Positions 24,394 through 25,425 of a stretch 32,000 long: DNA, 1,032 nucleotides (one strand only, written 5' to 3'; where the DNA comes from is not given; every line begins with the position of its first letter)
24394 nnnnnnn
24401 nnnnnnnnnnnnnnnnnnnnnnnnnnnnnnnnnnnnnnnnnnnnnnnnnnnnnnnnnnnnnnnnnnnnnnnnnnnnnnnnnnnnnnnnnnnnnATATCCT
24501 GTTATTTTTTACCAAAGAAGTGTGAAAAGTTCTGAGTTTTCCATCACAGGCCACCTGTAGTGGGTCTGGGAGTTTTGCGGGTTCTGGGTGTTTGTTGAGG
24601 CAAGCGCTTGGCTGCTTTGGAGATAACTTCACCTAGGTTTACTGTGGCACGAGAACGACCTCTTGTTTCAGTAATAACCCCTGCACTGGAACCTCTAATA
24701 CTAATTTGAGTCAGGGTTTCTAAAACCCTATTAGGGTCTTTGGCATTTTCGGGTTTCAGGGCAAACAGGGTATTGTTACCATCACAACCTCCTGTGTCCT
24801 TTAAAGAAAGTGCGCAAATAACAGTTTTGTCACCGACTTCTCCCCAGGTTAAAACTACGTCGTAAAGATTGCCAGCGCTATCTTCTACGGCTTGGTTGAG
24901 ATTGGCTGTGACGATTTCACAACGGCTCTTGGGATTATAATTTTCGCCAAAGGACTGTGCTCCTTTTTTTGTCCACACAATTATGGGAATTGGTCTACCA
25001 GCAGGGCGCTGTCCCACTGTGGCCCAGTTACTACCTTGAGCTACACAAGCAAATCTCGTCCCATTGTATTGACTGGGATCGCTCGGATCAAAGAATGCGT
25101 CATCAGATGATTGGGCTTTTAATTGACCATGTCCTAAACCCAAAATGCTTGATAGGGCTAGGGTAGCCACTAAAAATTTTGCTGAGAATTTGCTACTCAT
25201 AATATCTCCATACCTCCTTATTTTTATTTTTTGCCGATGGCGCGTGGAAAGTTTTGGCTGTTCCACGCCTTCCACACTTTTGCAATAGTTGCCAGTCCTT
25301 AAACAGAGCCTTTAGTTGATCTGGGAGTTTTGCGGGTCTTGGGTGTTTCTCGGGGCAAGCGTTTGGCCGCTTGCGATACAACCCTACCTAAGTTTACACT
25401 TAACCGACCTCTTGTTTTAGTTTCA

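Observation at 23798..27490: Basic Pro/Thr-rich C-terminal tail ending R-P/S-T-x-G-x-L is shared by COP23 paralogs and the unrelated beta-helix protein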

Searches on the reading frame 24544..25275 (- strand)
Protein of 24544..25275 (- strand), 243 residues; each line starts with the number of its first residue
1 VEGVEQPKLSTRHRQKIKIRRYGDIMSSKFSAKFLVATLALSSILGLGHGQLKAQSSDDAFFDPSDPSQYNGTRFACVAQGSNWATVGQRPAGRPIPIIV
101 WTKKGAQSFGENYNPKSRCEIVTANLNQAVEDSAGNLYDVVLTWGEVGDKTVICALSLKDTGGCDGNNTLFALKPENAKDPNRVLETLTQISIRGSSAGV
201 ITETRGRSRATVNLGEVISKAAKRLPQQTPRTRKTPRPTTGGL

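Call 3: search_protein_families(library=pfam, proteins=[window:24544-25275:-], max_evalue=0.01)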
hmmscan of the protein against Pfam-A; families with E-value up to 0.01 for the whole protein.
window:24544-25275:- (243 aa): 1 family
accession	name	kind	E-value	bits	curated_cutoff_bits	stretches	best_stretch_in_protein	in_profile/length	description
PF14218.11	COP23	-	2.9e-26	92.3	27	1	74-217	1-136/138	Circadian oscillating protein COP23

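Call 15: search_protein_representatives(protein=window:24544-25275:-)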
Query: 243 residues. Proteins with E-value up to 0.001 (for the whole library): 340; up to 1e-10: 123; up to 1e-30: 5. The best 150 are listed.
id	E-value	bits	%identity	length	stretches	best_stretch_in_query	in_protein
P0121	2.5e-113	393.5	85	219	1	26-241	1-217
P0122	4.3e-48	180.0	48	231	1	60-236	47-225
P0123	5.8e-37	143.6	46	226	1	28-216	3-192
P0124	6.4e-33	130.3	51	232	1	67-216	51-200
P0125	1.3e-32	129.3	45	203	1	72-224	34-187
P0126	5.0e-30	120.9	42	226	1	67-216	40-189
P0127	9.7e-28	113.4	54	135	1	30-152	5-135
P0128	5.1e-27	111.0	39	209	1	26-215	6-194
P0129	4.0e-25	104.8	37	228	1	27-224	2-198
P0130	5.5e-25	104.4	44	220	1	83-239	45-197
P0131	8.5e-24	100.5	39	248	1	52-222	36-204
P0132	2.1e-23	99.2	38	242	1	63-232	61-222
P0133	3.1e-23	98.7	34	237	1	28-221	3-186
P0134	4.8e-23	98.0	40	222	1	71-209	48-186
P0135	5.4e-22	94.6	36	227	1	28-210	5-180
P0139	1.1e-19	87.0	38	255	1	65-217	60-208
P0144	7.4e-18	81.0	36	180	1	80-222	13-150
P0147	1.1e-17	80.5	40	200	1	68-217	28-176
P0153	8.0e-17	77.7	34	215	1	72-236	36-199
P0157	1.6e-16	76.7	36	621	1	15-192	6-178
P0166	7.1e-16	74.6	37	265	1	72-234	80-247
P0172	2.6e-15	72.7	38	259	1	69-225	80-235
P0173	2.9e-15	72.6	36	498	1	68-210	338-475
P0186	3.7e-14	68.9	30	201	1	69-233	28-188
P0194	8.3e-14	67.8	33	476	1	64-211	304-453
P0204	4.8e-13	65.3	30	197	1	70-205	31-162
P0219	2.9e-12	62.7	30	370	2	69-220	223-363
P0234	2.0e-11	60.0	25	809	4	71-159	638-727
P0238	4.1e-11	59.0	31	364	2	72-200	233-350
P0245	1.2e-10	57.5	29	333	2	72-208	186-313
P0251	3.3e-10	56.0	37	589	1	63-192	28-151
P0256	5.9e-10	55.2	31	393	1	64-239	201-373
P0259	8.4e-10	54.7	33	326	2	69-195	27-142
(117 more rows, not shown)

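Call 20: find_homologous_proteins(query=A1, max_evalue=0.00001)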
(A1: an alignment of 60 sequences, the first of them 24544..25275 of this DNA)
Query A1 (60 sequences) (243 aa, profile of the alignment): 129 proteins with E <= 0.00001 among 3356 candidates; the best 120 are listed.
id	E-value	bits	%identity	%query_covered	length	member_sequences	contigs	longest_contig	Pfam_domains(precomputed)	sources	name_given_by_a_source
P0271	6.0e-63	230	41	78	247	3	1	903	PF14218.12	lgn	-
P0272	4.3e-56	208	47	85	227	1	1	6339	PF14218.12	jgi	jgi:hypothetical protein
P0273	5.4e-56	207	47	84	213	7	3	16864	PF14218.12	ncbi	ncbi:MAG: COP23 domain-containing protein [Dolichospermum sp.]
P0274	6.2e-56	207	48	85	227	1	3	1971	PF14218.12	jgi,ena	-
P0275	7.5e-56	207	48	85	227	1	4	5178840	PF14218.12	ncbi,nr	ncbi:MAG: hypothetical protein HEQ29_06840 [Dolichospermum sp. LBC05a]|nr:COP23 domain-containing pr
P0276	8.5e-56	207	47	85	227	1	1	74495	PF14218.12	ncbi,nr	ncbi:MAG: hypothetical protein HEQ27_10790 [Dolichospermum sp. JUN01]|nr:hypothetical protein [Dolic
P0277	1.4e-55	206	48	85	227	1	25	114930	PF14218.12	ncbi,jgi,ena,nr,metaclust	ncbi:MAG: hypothetical protein AN485_15940 [Anabaena sp. MDT14b]|jgi:hypothetical protein|nr:MAG: hy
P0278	1.4e-55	206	48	85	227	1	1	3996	PF14218.12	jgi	jgi:hypothetical protein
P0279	1.5e-55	206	47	85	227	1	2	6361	PF14218.12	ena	-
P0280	1.6e-55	206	48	85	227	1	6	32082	PF14218.12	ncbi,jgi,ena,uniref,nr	ncbi:COP23 domain-containing protein [Dolichospermum circinale]|jgi:hypothetical protein|uniref:COP2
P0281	2.5e-55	205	46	77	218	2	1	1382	PF14218.12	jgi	jgi:hypothetical protein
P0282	2.6e-55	205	47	85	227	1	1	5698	PF14218.12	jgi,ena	jgi:hypothetical protein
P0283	2.9e-55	205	48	82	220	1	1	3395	PF14218.12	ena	-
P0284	3.3e-55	205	47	80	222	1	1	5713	PF14218.12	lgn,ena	-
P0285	4.0e-55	205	47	82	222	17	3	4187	PF14218.12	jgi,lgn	-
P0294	2.7e-54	202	49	59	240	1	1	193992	PF14218.12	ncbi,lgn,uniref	ncbi:COP23 domain-containing protein [Scytonema sp. PRP1]|uniref:COP23 domain-containing protein n=1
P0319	1.9e-52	196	29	67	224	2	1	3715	PF14218.12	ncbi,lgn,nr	ncbi:MAG: COP23 domain-containing protein [Cyanobacteriota bacterium]|nr:COP23 domain-containing pro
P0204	1.7e-50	189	27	82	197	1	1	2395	PF14218.12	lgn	-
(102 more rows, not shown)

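Call 24: find_related_loci(query=A2, collection=metagenome_contigs, flank=10000)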
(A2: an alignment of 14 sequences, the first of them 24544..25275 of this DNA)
Query A2 (243 aa) in metagenome_contigs; peptide patterns used: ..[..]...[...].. (x = any residue, [..] = any of these).
57 stretches matched a pattern; 40 encode a relative of the query (tblastn E <= 1e-3); 40 distinct loci.
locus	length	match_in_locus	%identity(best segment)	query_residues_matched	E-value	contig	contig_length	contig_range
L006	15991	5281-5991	96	5-243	4e-154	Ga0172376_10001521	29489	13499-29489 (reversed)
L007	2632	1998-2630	91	21-231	2e-136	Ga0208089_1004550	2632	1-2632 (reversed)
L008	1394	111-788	81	16-243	2e-134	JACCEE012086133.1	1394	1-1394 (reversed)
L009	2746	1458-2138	81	16-243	1e-126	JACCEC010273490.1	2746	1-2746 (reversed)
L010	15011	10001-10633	51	25-233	1e-58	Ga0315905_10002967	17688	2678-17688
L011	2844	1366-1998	51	25-233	6e-59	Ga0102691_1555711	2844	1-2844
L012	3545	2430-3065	50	25-229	4e-58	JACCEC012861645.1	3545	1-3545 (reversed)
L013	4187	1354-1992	49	25-243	4e-58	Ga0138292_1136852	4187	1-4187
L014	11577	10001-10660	50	29-243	9e-57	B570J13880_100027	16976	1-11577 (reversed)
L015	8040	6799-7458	50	29-243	8e-57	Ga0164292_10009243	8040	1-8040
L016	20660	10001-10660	50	29-243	9e-57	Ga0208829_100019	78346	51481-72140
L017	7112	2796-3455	50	29-243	8e-57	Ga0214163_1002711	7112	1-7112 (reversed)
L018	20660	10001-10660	49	29-243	4e-56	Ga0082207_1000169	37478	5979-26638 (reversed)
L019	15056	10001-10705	46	10-231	5e-56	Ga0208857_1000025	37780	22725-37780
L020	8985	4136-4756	48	25-231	7e-56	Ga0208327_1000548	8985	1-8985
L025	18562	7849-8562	41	26-238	5e-43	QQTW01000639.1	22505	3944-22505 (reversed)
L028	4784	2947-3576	39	19-215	6e-36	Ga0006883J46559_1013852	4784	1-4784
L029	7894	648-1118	40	60-221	1e-27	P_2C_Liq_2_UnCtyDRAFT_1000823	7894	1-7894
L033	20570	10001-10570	33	25-221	3e-23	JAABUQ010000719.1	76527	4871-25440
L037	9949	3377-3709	39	109-221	3e-17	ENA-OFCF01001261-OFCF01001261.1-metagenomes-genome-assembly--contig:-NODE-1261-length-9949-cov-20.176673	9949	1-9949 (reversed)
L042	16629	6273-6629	34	98-221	7e-15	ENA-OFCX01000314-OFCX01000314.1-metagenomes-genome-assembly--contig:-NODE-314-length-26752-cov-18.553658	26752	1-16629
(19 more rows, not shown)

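Call 30: search_protein_families(library=pfam, proteins=[L042:5335-5907:+, L028:1909-2925:+, L025:7003-7794:+, L037:2558-3052:+], max_evalue=1)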
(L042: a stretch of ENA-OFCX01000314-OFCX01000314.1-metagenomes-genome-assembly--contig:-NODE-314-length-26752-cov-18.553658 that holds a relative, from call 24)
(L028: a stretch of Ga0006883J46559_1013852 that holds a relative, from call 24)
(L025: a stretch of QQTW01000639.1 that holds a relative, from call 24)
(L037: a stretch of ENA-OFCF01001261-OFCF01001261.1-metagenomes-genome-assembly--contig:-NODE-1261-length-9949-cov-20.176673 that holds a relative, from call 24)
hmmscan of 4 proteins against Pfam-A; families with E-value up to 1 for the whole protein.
L042:5335-5907:+ (190 aa): 0 families

L028:1909-2925:+ (338 aa): 5 families
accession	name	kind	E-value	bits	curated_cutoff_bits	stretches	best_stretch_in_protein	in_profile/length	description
PF04151.21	PPC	-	0.0029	18.9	25.9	1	60-122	4-68/70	Bacterial pre-peptidase C-terminal domain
PF07495.19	Y_Y_Y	-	0.022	15.1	26.6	0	102-130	28-52/65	Y_Y_Y domain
PF00801.26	PKD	-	0.028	14.9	23.5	1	106-132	47-73/80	PKD domain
PF23560.1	GBD_Hemicentin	-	0.1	13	27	1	70-140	28-90/100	Hemicentin galactose-binding domain-like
PF11781.13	Zn_ribbon_RRN7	-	0.25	11.5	27.1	1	274-291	9-25/32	Zinc-finger of RNA-polymerase I-specific TFIIB, Rrn7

L025:7003-7794:+ (263 aa): 1 family
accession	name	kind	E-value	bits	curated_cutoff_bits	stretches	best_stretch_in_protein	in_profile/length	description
PF24582.1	DUF7609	-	0.23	12.2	27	0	65-107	2-44/85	Domain of unknown function (DUF7609)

L037:2558-3052:+ (164 aa): 0 families

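Call 31: search_protein_families(library=ncbifam, proteins=[window:24544-25275:-, L042:5335-5907:+, L028:1909-2925:+], max_evalue=0.01)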
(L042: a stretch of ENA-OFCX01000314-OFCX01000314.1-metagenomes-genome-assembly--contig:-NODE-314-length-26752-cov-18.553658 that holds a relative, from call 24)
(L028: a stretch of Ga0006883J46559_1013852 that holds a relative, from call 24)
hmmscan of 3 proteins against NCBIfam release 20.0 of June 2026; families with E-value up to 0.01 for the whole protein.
window:24544-25275:- (243 aa): 0 families

L042:5335-5907:+ (190 aa): 0 families

L028:1909-2925:+ (338 aa): 1 family
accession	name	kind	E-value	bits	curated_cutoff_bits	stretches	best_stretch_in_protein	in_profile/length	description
TIGR03605.1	antibiot_sagB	domain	0.00086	18.8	78.4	0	210-262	29-77/173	SagB family peptide dehydrogenase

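Call 40: search_protein_families(library=pfam, proteins=[L037:5045-7555:-, L037:7784-9601:-, L037:3904-4866:-, L042:3322-5130:+, L042:8501-13492:-, L033:7621-9663:+, L025:16302-16940:-, L029:2167-3906:+], max_evalue=0.0001)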
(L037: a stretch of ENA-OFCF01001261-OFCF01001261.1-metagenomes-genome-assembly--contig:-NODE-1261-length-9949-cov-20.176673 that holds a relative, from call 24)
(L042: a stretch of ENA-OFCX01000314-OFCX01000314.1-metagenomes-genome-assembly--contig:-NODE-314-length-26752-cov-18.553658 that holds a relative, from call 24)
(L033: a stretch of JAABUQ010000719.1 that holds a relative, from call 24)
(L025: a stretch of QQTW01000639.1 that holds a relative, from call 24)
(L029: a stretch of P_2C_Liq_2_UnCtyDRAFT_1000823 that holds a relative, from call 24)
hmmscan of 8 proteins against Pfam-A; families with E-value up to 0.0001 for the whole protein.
L037:5045-7555:- (836 aa): 2 families
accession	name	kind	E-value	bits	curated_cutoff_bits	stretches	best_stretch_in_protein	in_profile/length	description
PF12770.12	CHAT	-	9e-59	199.7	24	1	566-834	4-289/289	CHAT domain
PF13424.12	TPR_12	-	7.8e-09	36.1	30.1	1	79-145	2-70/77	Tetratricopeptide repeat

L037:7784-9601:- (605 aa): 4 families
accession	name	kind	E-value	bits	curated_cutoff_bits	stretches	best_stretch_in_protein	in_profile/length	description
PF03865.19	ShlB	-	2.9e-30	106.2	22.7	1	244-563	1-310/311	Haemolysin secretion/activation protein ShlB/FhaC/HecB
PF08479.16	POTRA_2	-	1e-18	67.4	24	1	105-182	2-76/76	POTRA domain, ShlB-type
PF01103.29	Omp85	-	1.7e-17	64.4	24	1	285-599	1-321/325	Omp85 superfamily domain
PF07244.20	POTRA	-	5.6e-06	27.4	21.3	0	183-224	2-43/79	Surface antigen variable number repeat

L037:3904-4866:- (320 aa): 2 families
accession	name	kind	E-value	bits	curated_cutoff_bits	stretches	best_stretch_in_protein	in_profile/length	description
PF13365.12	Trypsin_2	-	5.9e-20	72.9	27.6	1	57-221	1-144/144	Trypsin-like peptidase domain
PF00089.32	Trypsin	-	7e-07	29.7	20.6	1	74-230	36-203/220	Trypsin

L042:3322-5130:+ (602 aa): 2 families
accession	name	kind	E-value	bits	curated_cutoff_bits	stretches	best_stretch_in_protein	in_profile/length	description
PF01343.23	Peptidase_S49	-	3.6e-86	287.3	24.9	2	380-530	3-153/154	Peptidase family S49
PF00574.28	CLP_protease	-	5.1e-05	23.7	20.2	0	338-401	31-92/182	Clp protease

L042:8501-13492:- (1663 aa): 34 families (the best 25 are shown)
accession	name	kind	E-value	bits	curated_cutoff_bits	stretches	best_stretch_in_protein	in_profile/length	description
PF00515.34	TPR_1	-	0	991.3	27.8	26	530-562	2-34/34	Tetratricopeptide repeat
PF07719.23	TPR_2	-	9.6e-283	890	27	21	427-460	1-34/34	Tetratricopeptide repeat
PF13414.12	TPR_11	-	6.3e-248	800.8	26.8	20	264-304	1-41/42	TPR repeat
PF13181.12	TPR_8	-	1.7e-201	636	25.7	3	1243-1276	1-34/34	Tetratricopeptide repeat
PF13431.12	TPR_17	-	2.1e-183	580.1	24.4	4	1232-1263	2-33/34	Tetratricopeptide repeat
PF13432.12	TPR_16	-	5.5e-178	576.9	32.7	18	672-730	4-62/65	Tetratricopeptide repeat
PF13371.12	TPR_9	-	6.1e-148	481.6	35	11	846-901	6-61/73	Tetratricopeptide repeat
PF13428.12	TPR_14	-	4.9e-125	395.1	23.5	2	666-706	2-42/44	Tetratricopeptide repeat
PF13424.12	TPR_12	-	3.6e-121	396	30.1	9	530-593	4-75/77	Tetratricopeptide repeat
PF14559.12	TPR_19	-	3.3e-99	325.7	25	3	917-974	5-62/68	Tetratricopeptide repeat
PF23914.1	TPR_CcmH_CycH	-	1.3e-77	259.5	42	3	113-222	42-154/158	Cytochrome c-type biogenesis protein H TPR domain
PF01239.28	PPTA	-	3.4e-69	224.6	29.5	0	853-881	3-31/32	Protein prenyltransferase alpha subunit repeat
PF12895.13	ANAPC3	-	8.1e-58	193.1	27.2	1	509-588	3-81/82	Anaphase-promoting complex, cyclosome, subunit 3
PF13176.12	TPR_7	-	2e-49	161.9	27.9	0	123-155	1-35/36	Tetratricopeptide repeat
PF13174.12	TPR_6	-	9.3e-49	161.2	26.3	0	599-629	2-32/33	Tetratricopeptide repeat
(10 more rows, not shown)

L033:7621-9663:+ (680 aa): 2 families
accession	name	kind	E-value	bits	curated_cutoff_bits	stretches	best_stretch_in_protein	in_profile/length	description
PF00069.31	Pkinase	-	2.8e-45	155.2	31.7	1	21-298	1-254/263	Protein kinase domain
PF07714.23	PK_Tyr_Ser-Thr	-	2.2e-27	96.4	23.1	1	23-297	3-250/258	Protein tyrosine and serine/threonine kinase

L025:16302-16940:- (212 aa): 1 family
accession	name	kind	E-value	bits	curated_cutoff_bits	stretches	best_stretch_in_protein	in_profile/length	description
PF12565.13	DUF3747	-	1.9e-67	226.5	25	1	9-180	2-173/175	Protein of unknown function (DUF3747)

L029:2167-3906:+ (579 aa): 13 families
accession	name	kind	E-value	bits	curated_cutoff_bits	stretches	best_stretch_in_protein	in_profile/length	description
PF00515.34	TPR_1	-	8.2e-30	101.8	27.8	2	393-426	1-34/34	Tetratricopeptide repeat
PF07719.23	TPR_2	-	3.9e-28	95.6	27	2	393-425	1-33/34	Tetratricopeptide repeat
PF13432.12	TPR_16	-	1.1e-22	80.6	32.7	3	330-393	2-65/65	Tetratricopeptide repeat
PF13365.12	Trypsin_2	-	1.6e-22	81.2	27.6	1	60-221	1-144/144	Trypsin-like peptidase domain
PF13414.12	TPR_11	-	4.2e-20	71.6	26.8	1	434-471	1-38/42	TPR repeat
PF13181.12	TPR_8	-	6.8e-20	69.9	25.7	1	393-425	1-33/34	Tetratricopeptide repeat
PF13431.12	TPR_17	-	9.1e-14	51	24.4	1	450-488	2-33/34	Tetratricopeptide repeat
PF13424.12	TPR_12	-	1.7e-13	51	30.1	0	427-496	3-73/77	Tetratricopeptide repeat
PF13371.12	TPR_9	-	9e-13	48.5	35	0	403-463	5-65/73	Tetratricopeptide repeat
PF13428.12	TPR_14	-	4.5e-11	42.7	23.5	0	430-469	4-43/44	Tetratricopeptide repeat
PF14559.12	TPR_19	-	2.6e-08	34.5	25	0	437-498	1-55/68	Tetratricopeptide repeat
PF00089.32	Trypsin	-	1.5e-07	31.9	20.6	1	71-224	34-197/220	Trypsin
PF13374.12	TPR_10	-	7e-05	23.2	27.5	0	398-421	7-30/42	Tetratricopeptide repeat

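Call 41: predict_structure(alignment_id=A3)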
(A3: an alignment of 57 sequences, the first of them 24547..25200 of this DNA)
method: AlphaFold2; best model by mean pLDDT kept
length: 218 residues; sequences in the alignment: 57
mean_pLDDT: 63.9   pTM: 0.60
mean pLDDT of the five models: 63.9, 62.4, 59.6, 57.8, 56.8
residues with pLDDT >= 90: 10; 70-90: 97; 50-70: 41; < 50: 70
segments of 3 or more residues with pLDDT < 50: 1-37, 171-182, 201-218
pLDDT, mean of each block of 10 residues (from residue 1): 38 33 29 41 64 85 76 76 68 88 85 84 89 82 86 84 67 29 58 64 39 35
secondary structure, 60 per line:
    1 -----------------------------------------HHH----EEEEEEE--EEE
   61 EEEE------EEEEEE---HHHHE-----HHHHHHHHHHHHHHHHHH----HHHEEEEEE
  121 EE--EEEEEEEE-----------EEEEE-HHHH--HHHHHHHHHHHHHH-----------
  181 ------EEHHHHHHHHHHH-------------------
elements in order: E49-55 E58-64 E71-76 H80-83 H90-107 E115-122 E125-132 E144-148 H150-153 H156-169 H189-199

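Call 46: fold_search(model_id=the predicted structure, library=pdb)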
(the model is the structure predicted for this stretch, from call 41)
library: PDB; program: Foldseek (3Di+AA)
matches with E <= 10: 783; with E <= 0.001: 0
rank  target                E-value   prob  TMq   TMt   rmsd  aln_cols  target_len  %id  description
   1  8ove_Bu               8.4e-02  0.10  0.18  0.17  15.1       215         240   12  CRYO-EM STRUCTURE OF TRYPANOSOMA BRUCEI PROCYCLIC FORM 80S RIBOSOME : TB11CS6H1 snoRNA mutant (released 2023-11-29)
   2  5ctw_B                8.9e-02  0.05  0.11  0.12  16.5       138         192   11  Crystal structure of the ATP binding domain of S. aureus GyrB complexed with a fragment (released 2016-02-03)
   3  9n81_c                1.0e-01  0.16  0.20  0.19  23.3       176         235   12  A gap-filling complex with Pol mu engaged in the NHEJ Pathway (released 2025-04-23)
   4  8p8u_LI               1.5e-01  0.20  0.18  0.15   6.9        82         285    8  Yeast 60S ribosomal subunit (released 2024-06-12)
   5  3ttz_A                1.5e-01  0.07  0.11  0.12  14.7       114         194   11  Crystal structure of a topoisomerase ATPase inhibitor (released 2011-11-16)
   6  3fv5_B                1.5e-01  0.06  0.12  0.14  17.8       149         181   13  Crystal Structure of E. coli Topoisomerase IV co-complexed with inhibitor (released 2010-01-26)
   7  5xy3_D                1.8e-01  0.20  0.17  0.15   6.0        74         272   11  Large subunit of Trichomonas vaginalis ribosome (released 2017-08-30)
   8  3fv5_A                1.8e-01  0.06  0.12  0.14  17.7       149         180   11  Crystal Structure of E. coli Topoisomerase IV co-complexed with inhibitor (released 2010-01-26)
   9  9n81_C                2.0e-01  0.11  0.20  0.19  23.6       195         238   11  A gap-filling complex with Pol mu engaged in the NHEJ Pathway (released 2025-04-23)
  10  8hfr_Ez               2.1e-01  0.23  0.18  0.14   5.7        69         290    7  NPC-trapped pre-60S particle (released 2023-04-12)
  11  8ip8_KA               2.1e-01  0.15  0.18  0.15   8.5        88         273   16  Wheat 80S ribosome stalled on AUG-Stop boron dependently (released 2024-02-21)
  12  6qik_P                2.2e-01  0.20  0.18  0.15   5.9        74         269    9  Cryo-EM structures of Lsg1-TAP pre-60S ribosomal particles (released 2019-06-26)
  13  8ova_Bu               2.2e-01  0.18  0.17  0.16   6.3        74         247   14  CRYO-EM STRUCTURE OF TRYPANOSOMA BRUCEI PROCYCLIC FORM 80S RIBOSOME : PARENTAL STRAIN (released 2023-11-29)
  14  8fl2_SB               2.3e-01  0.18  0.17  0.15   5.8        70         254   14  Human nuclear pre-60S ribosomal subunit (State I1) (released 2023-07-12)
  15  8ciz_A                2.3e-01  0.04  0.12  0.08  17.0       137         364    9  DNA-polymerase sliding clamp (DnaN) from Escherichia coli in complex with Mycoplanecin A. (released 2023-11-29)
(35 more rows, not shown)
